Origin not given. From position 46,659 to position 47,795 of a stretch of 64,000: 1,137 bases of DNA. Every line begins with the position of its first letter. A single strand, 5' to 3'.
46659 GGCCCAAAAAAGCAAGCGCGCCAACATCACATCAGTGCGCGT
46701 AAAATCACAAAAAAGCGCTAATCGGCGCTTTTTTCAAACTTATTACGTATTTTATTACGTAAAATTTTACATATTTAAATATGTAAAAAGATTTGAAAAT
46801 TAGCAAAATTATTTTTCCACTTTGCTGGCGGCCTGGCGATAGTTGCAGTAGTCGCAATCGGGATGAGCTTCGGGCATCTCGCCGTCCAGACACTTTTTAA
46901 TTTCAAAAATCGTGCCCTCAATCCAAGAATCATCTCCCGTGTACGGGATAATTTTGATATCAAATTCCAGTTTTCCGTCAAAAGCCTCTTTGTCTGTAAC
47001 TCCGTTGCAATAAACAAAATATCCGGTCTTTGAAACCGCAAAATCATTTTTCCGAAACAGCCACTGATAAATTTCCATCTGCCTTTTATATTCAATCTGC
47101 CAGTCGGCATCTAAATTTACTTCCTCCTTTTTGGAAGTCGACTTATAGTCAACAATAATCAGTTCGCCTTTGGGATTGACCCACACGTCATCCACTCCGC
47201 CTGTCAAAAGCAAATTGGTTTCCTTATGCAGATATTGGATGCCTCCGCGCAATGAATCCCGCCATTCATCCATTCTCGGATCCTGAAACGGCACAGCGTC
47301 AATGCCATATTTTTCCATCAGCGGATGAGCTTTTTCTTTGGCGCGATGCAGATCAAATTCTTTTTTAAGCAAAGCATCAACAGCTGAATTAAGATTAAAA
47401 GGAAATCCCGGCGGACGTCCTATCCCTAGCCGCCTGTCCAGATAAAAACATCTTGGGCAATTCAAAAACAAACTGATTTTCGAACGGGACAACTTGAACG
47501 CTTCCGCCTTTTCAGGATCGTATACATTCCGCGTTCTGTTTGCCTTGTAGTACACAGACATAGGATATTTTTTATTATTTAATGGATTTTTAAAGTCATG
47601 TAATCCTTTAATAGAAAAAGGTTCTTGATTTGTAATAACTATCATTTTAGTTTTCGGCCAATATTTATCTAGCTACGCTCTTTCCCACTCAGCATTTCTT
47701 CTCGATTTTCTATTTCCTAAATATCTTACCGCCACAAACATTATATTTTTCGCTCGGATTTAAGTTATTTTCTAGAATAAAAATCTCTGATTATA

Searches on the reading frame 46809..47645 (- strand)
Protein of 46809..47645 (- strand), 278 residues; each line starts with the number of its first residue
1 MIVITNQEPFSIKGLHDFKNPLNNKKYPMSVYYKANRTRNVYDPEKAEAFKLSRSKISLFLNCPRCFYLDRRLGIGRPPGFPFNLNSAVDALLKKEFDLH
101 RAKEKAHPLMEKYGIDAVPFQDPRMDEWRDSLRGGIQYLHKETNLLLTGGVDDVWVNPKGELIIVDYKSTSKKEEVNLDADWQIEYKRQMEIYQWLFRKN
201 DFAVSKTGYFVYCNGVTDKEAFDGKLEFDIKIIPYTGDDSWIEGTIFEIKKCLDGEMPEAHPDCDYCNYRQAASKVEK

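Call 12: search_protein_families(library=pfam, proteins=[window:46809-47645:-], max_evalue=0.01)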
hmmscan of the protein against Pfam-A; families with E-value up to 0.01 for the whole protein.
window:46809-47645:- (278 aa): 1 family
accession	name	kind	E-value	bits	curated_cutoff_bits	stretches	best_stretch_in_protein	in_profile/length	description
PF12705.13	PDDEXK_1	-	5.6e-16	59.7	22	1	52-271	2-244/247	PD-(D/E)XK nuclease superfamily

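Call 44: search_protein_families(library=ncbifam, proteins=[window:46809-47645:-], max_evalue=0.01)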
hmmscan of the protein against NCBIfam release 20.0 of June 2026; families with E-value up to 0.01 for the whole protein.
window:46809-47645:- (278 aa): 1 family
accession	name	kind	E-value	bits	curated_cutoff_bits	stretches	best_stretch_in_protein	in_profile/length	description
TIGR00372.1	cas4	equivalog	1.2e-09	38.2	65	1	149-271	69-176/180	CRISPR-associated protein Cas4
